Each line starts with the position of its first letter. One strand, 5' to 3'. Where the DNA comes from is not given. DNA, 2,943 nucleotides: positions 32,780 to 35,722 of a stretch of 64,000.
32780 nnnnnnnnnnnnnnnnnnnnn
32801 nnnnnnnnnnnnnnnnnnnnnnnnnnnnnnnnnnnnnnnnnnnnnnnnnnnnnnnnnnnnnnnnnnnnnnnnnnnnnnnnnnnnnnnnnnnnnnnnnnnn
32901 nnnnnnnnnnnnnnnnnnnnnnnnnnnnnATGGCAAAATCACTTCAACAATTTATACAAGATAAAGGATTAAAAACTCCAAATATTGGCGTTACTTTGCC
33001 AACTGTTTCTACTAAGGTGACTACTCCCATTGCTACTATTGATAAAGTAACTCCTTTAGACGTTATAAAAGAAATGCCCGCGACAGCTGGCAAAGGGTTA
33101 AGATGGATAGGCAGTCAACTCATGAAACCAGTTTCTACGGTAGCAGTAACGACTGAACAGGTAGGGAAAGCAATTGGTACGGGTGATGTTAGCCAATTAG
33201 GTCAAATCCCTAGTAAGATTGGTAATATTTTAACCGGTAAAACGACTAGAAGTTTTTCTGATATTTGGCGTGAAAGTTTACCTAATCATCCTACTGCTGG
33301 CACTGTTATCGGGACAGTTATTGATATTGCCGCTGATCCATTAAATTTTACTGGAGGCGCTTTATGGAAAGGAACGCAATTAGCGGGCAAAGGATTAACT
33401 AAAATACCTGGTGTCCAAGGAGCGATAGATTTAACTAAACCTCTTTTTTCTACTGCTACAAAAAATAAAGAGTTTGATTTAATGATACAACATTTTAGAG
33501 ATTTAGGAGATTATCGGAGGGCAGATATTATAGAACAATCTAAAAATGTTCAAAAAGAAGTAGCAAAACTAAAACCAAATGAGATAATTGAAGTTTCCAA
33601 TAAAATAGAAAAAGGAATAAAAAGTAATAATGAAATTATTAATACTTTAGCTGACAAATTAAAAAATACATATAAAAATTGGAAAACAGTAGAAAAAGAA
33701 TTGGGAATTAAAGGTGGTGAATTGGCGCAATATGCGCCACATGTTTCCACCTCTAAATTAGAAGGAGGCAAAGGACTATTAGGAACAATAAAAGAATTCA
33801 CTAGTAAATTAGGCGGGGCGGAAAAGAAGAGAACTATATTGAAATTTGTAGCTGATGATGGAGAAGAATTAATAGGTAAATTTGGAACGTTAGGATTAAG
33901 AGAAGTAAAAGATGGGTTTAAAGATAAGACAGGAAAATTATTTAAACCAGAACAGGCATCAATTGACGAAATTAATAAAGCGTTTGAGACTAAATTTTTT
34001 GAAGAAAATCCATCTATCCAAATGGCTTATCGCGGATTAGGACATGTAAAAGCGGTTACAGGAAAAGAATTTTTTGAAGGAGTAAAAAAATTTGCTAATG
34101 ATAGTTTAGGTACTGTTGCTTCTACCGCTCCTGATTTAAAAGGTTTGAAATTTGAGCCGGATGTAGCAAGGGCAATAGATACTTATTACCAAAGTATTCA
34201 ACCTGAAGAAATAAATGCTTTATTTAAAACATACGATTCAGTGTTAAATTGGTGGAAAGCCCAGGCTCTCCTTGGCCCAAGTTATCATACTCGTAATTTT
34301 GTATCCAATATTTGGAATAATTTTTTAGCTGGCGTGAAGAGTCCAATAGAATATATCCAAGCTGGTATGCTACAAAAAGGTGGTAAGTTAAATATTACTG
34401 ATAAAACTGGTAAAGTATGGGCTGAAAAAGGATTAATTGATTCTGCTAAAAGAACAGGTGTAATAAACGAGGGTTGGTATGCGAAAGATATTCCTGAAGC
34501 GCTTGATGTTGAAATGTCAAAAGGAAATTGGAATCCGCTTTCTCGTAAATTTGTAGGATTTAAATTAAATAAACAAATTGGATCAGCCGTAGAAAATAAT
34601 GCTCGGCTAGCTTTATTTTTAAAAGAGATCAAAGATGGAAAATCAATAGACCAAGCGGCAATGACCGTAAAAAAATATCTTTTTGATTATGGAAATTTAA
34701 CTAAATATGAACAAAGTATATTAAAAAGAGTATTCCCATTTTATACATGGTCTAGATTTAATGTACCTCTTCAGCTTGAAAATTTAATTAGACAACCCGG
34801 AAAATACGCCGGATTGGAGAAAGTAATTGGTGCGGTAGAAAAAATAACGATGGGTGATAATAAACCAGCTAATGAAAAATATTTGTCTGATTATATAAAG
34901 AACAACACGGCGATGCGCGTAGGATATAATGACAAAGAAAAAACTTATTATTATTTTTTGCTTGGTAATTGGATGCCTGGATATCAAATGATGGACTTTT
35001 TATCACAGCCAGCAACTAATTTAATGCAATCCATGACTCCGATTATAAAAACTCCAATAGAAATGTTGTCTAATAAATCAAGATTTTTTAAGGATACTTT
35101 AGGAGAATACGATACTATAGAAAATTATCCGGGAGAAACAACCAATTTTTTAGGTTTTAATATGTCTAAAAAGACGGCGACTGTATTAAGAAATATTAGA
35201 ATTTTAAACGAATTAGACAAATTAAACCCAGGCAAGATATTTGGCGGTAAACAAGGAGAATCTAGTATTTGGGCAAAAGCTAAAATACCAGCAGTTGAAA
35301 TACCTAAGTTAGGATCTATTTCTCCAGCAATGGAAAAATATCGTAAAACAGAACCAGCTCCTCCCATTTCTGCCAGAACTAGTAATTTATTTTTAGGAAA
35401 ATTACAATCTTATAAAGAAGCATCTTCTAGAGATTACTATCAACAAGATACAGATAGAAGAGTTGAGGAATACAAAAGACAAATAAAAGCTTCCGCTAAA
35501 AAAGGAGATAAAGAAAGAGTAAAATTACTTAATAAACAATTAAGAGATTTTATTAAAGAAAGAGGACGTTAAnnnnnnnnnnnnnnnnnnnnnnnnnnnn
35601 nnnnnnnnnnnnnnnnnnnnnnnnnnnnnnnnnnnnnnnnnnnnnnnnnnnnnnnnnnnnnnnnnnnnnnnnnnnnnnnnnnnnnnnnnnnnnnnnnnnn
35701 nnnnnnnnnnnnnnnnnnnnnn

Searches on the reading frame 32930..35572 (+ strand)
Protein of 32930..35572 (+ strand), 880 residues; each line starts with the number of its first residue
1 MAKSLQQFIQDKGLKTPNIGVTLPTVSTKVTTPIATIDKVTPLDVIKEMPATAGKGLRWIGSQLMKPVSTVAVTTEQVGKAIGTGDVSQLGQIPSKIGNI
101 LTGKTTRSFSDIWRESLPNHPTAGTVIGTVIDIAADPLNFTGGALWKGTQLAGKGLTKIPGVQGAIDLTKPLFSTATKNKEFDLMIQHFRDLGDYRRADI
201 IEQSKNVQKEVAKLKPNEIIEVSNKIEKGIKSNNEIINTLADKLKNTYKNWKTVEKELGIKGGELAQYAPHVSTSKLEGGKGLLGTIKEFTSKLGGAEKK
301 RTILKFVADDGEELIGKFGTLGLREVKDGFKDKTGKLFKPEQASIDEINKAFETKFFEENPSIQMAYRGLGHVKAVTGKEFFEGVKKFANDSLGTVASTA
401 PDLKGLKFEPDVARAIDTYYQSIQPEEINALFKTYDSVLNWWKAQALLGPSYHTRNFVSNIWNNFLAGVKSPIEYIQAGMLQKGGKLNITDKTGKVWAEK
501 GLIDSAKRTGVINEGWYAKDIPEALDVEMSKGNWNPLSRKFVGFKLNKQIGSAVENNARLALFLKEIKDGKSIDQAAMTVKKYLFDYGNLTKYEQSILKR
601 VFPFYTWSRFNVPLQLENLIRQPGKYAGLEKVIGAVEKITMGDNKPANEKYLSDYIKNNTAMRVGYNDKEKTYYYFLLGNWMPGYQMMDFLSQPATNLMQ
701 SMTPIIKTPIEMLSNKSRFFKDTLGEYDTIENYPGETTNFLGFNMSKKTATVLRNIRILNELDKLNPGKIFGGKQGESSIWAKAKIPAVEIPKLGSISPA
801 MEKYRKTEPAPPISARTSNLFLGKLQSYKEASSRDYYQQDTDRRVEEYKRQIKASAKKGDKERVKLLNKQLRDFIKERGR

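Call 10: search_protein_families(library=pfam, proteins=[window:32930-35572:+], max_evalue=0.01)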
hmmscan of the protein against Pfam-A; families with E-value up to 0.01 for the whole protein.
window:32930-35572:+ (880 aa): 0 families

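Call 11: search_protein_families(library=phrogs, proteins=[window:32930-35572:+], max_evalue=0.001)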
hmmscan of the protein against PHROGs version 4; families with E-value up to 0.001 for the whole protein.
window:32930-35572:+ (880 aa): 1 family
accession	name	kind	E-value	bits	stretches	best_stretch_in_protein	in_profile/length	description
phrog_19395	-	tail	1.7e-10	40.4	1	572-693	722-842/1126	tail fiber protein; host specificity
